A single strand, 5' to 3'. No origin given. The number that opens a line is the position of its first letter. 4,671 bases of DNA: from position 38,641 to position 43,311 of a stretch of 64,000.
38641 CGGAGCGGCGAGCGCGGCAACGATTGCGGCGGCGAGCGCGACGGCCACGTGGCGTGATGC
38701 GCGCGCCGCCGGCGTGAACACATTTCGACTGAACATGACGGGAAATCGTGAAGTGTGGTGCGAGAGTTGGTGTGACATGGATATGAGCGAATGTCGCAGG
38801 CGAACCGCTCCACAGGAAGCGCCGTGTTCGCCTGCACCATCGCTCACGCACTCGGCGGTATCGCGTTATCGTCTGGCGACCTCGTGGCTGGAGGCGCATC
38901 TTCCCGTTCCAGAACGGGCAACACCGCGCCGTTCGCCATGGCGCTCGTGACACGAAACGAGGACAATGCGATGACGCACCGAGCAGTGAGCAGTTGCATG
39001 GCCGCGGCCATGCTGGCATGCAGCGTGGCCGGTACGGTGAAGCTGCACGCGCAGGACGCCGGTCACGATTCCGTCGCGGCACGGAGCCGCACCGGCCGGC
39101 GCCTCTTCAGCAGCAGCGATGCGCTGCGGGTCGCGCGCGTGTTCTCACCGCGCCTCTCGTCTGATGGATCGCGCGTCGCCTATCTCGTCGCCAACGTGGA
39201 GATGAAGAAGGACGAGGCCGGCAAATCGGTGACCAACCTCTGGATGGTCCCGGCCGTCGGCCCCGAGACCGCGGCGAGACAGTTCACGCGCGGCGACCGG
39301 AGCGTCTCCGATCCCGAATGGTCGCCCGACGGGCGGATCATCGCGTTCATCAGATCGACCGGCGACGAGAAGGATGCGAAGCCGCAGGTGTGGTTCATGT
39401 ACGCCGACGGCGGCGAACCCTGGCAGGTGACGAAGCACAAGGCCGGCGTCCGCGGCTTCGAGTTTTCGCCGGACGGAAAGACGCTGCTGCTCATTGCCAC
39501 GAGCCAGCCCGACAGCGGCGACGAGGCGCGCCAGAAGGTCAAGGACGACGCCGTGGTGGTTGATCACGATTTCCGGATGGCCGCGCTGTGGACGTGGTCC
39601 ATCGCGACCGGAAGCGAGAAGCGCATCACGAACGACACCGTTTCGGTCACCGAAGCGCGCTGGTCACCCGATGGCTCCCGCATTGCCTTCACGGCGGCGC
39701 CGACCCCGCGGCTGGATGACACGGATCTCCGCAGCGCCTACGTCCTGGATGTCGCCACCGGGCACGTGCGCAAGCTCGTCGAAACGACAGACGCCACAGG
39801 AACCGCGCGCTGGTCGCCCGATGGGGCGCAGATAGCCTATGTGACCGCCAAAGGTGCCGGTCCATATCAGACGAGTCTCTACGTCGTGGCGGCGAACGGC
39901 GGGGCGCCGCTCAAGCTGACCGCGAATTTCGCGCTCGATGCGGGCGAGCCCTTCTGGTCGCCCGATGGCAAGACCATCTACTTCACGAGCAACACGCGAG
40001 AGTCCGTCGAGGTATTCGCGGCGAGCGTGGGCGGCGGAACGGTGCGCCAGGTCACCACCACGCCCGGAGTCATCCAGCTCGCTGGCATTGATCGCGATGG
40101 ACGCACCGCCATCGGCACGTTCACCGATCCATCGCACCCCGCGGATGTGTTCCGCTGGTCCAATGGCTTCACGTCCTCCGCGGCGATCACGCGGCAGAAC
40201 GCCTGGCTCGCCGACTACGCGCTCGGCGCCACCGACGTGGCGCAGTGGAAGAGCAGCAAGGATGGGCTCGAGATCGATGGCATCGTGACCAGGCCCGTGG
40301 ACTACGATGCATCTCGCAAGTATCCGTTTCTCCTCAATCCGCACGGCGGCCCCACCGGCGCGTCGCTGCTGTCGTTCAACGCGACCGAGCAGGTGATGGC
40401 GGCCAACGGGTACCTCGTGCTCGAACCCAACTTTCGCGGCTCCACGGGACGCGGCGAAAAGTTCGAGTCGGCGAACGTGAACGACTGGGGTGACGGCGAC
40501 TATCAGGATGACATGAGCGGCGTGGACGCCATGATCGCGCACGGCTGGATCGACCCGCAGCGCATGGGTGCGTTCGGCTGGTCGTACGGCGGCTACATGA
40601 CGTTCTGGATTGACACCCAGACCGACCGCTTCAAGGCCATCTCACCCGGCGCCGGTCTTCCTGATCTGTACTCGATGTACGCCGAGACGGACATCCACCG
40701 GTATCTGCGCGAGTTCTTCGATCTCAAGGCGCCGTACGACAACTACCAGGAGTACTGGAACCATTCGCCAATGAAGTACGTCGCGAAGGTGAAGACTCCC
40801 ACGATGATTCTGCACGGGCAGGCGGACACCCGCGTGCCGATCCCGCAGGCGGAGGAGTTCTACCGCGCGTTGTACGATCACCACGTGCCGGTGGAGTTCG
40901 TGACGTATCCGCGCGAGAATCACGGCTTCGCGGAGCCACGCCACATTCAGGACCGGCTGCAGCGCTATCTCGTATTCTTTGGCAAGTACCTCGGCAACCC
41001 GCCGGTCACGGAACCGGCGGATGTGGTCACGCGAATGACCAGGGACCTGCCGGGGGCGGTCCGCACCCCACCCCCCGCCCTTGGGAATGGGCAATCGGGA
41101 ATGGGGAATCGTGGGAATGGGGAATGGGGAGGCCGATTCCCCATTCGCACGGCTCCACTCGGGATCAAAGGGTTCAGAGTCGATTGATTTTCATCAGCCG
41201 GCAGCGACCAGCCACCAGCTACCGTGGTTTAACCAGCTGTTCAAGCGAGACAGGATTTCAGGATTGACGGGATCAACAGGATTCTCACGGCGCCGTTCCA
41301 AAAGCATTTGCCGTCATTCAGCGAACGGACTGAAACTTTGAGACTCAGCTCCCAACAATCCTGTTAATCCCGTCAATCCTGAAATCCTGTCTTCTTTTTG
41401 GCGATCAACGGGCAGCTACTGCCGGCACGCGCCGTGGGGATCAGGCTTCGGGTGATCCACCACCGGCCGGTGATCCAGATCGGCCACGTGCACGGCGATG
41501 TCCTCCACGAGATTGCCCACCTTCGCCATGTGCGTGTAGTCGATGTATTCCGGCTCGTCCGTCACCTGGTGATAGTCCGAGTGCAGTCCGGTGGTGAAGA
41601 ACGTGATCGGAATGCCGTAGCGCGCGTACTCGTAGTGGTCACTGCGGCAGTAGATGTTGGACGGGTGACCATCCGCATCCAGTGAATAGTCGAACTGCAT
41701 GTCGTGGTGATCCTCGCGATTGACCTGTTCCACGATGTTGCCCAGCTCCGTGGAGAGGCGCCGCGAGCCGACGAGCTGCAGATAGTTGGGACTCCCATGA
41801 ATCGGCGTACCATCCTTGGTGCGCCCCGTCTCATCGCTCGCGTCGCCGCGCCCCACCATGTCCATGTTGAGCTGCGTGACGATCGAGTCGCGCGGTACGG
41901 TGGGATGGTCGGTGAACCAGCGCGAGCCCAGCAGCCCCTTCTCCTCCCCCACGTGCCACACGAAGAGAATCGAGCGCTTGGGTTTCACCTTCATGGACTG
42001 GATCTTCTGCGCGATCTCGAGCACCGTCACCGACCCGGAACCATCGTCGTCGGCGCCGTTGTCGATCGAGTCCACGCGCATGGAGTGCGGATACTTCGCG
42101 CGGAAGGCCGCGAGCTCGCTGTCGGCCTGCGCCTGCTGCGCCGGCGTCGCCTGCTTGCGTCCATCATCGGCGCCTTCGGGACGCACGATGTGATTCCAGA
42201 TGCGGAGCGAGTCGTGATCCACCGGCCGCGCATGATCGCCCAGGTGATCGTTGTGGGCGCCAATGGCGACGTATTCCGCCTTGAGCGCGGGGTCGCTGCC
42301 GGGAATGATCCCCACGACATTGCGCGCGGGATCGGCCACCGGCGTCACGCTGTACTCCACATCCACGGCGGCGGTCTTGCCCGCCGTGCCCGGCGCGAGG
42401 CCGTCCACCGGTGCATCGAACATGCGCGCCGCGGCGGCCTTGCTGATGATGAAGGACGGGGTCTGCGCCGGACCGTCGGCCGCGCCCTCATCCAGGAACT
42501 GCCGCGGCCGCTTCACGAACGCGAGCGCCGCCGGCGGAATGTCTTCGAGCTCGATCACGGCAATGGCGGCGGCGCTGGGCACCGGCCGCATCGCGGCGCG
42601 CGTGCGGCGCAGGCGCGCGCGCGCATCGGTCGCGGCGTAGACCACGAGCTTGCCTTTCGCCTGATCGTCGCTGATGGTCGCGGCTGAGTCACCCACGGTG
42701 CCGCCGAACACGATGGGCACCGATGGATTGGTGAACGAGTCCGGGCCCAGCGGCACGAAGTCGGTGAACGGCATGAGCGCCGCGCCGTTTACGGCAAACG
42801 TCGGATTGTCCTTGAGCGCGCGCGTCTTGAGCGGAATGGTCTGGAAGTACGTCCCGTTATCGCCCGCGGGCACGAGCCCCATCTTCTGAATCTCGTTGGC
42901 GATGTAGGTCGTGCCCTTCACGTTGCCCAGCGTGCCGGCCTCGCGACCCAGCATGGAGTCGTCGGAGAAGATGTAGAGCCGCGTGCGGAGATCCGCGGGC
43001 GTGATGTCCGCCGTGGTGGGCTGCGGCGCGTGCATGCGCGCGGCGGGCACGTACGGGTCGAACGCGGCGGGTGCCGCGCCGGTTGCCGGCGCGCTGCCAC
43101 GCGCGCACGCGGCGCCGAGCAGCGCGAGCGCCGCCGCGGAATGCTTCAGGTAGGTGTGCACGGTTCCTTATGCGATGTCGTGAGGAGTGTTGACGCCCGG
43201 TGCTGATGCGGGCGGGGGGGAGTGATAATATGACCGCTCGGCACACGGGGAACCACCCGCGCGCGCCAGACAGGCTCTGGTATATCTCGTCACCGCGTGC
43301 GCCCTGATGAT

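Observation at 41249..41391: Family of ~145-155 bp elements with 35-nt inverted arms built from CAGGATT sub-repeats (copy 1 of 3 in this window)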

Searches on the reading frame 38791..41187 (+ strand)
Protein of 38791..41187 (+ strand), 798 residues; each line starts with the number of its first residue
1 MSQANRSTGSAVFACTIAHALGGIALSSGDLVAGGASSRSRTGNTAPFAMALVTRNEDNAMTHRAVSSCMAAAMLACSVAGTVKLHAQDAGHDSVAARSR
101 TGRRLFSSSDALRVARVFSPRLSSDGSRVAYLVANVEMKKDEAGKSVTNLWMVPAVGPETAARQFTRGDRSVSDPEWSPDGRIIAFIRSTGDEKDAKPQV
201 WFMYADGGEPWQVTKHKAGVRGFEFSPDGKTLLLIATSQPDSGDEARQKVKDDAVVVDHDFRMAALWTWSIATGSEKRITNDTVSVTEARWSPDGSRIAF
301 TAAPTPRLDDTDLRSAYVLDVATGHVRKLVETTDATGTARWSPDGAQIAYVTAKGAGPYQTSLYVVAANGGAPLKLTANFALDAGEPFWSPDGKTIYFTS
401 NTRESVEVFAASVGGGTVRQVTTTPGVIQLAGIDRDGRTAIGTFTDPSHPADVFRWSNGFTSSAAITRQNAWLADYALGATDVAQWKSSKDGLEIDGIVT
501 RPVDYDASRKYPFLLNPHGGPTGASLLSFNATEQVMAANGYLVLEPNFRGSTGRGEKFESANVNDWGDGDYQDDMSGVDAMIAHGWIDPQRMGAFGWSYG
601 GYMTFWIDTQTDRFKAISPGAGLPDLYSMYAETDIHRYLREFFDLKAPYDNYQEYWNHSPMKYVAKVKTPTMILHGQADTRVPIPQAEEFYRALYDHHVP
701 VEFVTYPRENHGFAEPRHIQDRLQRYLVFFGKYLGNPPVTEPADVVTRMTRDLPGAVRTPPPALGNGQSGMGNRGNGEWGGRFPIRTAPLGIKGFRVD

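Call 13: search_protein_families(library=pfam, proteins=[window:38791-41187:+])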
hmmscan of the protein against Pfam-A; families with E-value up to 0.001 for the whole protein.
window:38791-41187:+ (798 aa): 11 families
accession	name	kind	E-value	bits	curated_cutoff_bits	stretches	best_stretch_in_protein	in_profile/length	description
PF00326.27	Peptidase_S9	-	5.1e-56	189.9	22.6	1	528-736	2-212/213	Prolyl oligopeptidase family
PF07676.18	PD40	-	3.5e-25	87.8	20.9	1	380-401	8-28/38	WD40-like Beta Propeller Repeat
PF02129.25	Peptidase_S15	-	3.2e-12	47.1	23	1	491-637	1-144/262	X-Pro dipeptidyl-peptidase (S15 family)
PF00930.27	DPPIV_N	-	9.5e-11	41.5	22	0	316-352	25-61/354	Dipeptidyl peptidase IV (DPP IV) N-terminal region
PF01738.24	DLH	-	5.6e-10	39.6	21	1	530-719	31-194/217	Dienelactone hydrolase family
PF25174.1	Beta-prop_THOC3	-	8.8e-10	38.5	305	1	265-437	27-183/272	THOC3 beta-propeller domain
PF20434.5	BD-FAE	-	5.3e-09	36.3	26.8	1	613-694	132-215/215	BD-FAE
PF00400.38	WD40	-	0.00019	22.3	27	0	214-233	8-27/39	WD domain, G-beta repeat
PF08450.18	SGL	-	0.0002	21.5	26.3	0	266-422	24-174/246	SMP-30/Gluconolactonase/LRE-like region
PF12894.13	ANAPC4_WD40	-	0.0004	21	22.9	0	199-234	18-55/91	Anaphase-promoting complex subunit 4 WD40 domain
PF24797.1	Beta-prop_WDR35_TULP_N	-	0.00078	19.1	80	0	279-350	249-320/332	WDR35/TULP4 N-terminal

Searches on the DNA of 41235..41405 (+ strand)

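Call 96: search_dna_similar(query=window:41235-41405:+, collection=plasmids, mode=distant, max_evalue=0.001, max_rows=20)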
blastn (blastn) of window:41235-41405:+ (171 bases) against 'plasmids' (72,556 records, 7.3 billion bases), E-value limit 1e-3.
No match.

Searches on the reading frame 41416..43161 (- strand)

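Call 13: search_protein_families(library=pfam, proteins=[window:41416-43161:-])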
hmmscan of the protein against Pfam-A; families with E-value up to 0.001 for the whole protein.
window:41416-43161:- (581 aa): 2 families
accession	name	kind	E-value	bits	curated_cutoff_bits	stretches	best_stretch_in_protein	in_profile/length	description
PF04389.22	Peptidase_M28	-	1.7e-34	119.6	21.3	1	281-553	1-190/193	Peptidase family M28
PF01546.33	Peptidase_M20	-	7.1e-05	23.2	24.6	1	369-421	32-82/206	Peptidase family M20/M25/M40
